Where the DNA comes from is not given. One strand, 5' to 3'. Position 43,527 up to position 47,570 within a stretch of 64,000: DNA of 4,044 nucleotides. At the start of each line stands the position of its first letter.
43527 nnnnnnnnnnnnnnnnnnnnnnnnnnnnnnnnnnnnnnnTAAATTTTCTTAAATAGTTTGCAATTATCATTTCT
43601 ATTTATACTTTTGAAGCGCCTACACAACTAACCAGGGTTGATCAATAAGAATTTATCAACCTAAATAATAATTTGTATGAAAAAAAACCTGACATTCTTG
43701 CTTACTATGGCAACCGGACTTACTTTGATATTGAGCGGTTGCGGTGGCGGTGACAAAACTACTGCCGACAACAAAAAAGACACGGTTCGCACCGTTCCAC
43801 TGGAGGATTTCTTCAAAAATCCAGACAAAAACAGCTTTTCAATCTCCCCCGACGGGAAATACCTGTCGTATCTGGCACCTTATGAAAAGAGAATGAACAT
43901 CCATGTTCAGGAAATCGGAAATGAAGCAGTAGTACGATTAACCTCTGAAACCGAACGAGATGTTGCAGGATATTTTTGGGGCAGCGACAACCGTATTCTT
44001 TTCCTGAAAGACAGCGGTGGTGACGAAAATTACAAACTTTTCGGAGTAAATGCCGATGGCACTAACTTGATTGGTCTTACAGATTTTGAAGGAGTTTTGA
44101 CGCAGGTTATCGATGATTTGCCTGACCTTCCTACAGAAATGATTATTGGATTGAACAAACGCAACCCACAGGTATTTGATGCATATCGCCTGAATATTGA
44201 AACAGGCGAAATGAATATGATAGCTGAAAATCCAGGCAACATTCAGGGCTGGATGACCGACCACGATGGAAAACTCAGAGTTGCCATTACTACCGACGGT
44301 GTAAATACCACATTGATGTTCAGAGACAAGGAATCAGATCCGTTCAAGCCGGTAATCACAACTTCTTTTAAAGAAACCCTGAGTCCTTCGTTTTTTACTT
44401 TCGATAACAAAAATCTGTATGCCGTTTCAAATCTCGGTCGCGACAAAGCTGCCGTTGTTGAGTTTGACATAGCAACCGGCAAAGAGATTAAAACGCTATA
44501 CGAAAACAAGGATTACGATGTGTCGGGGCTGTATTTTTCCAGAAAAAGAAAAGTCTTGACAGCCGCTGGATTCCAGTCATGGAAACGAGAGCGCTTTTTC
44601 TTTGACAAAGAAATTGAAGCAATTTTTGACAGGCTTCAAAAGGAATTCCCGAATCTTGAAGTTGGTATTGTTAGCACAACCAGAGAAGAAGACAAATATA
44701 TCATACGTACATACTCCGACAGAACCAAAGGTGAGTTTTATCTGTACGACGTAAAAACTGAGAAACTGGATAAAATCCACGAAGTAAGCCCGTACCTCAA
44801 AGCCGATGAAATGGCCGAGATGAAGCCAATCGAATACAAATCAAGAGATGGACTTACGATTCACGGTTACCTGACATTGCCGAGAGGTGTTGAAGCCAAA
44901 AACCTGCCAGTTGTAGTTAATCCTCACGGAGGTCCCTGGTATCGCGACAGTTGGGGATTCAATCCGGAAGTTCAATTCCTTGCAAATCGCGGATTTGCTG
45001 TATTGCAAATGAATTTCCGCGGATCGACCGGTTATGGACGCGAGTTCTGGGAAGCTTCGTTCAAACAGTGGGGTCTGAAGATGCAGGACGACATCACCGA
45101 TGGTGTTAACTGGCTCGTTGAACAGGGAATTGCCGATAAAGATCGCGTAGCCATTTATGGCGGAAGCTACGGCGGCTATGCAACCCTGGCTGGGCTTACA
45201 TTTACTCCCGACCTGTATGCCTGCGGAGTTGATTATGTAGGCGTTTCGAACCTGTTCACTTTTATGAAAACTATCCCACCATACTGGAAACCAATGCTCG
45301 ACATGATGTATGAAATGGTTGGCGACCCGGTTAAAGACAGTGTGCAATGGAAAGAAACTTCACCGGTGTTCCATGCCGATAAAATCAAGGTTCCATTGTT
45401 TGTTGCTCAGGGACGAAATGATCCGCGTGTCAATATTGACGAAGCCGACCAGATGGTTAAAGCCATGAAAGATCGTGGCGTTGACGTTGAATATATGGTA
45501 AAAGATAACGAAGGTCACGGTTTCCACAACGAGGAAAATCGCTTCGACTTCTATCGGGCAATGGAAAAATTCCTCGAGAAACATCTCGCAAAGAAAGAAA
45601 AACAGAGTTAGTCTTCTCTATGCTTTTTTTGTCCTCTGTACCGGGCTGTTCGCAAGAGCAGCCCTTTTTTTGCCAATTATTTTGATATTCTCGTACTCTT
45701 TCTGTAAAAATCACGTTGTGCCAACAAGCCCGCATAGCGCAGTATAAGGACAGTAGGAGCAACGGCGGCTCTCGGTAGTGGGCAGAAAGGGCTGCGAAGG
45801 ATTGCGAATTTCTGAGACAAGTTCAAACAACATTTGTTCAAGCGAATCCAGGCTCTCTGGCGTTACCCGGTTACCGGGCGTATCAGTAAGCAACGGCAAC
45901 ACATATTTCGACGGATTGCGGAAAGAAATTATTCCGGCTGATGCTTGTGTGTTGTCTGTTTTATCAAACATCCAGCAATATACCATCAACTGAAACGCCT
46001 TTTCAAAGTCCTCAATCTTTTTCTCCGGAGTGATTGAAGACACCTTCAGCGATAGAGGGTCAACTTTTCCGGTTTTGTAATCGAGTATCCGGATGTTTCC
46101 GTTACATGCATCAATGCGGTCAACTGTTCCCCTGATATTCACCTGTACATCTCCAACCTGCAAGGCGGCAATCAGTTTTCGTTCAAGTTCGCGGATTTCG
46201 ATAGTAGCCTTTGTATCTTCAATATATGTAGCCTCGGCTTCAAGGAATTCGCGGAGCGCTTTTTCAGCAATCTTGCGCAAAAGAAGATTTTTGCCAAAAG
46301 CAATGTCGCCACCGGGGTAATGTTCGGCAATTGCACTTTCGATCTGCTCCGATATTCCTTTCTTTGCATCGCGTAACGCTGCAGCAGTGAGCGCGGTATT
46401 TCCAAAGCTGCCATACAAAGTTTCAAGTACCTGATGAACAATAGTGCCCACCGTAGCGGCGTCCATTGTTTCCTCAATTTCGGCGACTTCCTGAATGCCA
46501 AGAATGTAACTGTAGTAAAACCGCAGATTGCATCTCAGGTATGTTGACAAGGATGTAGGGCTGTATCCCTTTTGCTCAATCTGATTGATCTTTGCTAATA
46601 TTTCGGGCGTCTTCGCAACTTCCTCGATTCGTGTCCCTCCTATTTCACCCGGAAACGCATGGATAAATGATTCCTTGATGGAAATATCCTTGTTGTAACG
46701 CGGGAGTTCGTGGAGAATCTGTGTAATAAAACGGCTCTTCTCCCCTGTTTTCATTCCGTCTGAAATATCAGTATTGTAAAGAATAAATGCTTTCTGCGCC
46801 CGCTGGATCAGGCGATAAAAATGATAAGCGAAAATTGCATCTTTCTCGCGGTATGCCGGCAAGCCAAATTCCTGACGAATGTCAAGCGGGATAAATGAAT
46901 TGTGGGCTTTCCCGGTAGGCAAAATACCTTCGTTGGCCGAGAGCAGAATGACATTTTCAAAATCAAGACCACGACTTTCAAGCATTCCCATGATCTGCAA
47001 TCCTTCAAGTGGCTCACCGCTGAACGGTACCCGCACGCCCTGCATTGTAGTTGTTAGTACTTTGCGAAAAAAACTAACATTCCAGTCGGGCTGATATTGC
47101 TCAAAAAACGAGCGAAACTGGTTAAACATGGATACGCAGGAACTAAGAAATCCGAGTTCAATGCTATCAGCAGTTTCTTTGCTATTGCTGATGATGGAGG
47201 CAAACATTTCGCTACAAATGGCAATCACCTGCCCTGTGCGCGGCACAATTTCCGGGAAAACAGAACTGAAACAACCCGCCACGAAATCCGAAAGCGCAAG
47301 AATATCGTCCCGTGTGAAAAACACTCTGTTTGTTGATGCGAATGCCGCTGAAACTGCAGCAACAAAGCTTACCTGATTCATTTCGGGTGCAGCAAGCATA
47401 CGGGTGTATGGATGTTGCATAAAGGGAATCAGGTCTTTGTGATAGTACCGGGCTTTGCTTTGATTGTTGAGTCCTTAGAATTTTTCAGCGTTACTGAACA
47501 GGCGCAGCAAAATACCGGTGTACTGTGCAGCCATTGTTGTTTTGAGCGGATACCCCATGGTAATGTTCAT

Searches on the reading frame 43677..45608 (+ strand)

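Call 53: search_protein_families(library=ncbifam, proteins=[window:43677-45608:+], max_evalue=1e-10)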
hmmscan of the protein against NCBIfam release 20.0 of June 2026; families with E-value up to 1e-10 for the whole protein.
window:43677-45608:+ (644 aa): 2 families
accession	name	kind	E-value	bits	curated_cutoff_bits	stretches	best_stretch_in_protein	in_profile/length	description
NF053518.1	DipepPtdsDpp5Prph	equivalog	1.1e-25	90.3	900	1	255-637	274-654/655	dipeptidyl-peptidase Dpp5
NF033523.0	lasso_peptidase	equivalog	3.2e-21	75.8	400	1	358-616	353-616/638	Atxe2 family lasso peptide isopeptidase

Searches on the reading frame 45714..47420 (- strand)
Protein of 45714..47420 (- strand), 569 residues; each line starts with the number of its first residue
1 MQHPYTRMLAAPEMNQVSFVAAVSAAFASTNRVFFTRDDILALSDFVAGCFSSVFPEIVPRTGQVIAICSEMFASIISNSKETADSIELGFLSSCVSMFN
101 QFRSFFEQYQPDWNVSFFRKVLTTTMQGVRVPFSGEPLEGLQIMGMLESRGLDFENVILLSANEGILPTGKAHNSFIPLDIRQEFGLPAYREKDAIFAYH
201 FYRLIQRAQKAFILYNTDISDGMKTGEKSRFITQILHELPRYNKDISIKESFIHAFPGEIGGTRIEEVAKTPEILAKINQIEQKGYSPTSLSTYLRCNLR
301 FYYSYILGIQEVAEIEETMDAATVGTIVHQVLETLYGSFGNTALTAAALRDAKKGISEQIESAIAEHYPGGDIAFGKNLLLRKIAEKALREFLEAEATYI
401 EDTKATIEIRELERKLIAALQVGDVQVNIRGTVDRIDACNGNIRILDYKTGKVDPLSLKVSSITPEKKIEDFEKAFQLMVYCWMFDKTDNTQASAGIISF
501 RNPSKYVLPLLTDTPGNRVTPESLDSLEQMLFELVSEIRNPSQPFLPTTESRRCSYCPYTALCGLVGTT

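Call 53: search_protein_families(library=ncbifam, proteins=[window:45714-47420:-], max_evalue=1e-10)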
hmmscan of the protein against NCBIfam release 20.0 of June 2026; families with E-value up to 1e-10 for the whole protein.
window:45714-47420:- (569 aa): 2 families
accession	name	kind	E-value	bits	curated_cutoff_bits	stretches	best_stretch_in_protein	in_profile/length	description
TIGR03623.1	TIGR03623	subfamily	2.7e-27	95.4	299.6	1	140-484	460-783/876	probable DNA repair protein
TIGR02786.1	addB_alphas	equivalog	5.5e-20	71.1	486.5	1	113-452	582-905/1024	double-strand break repair protein AddB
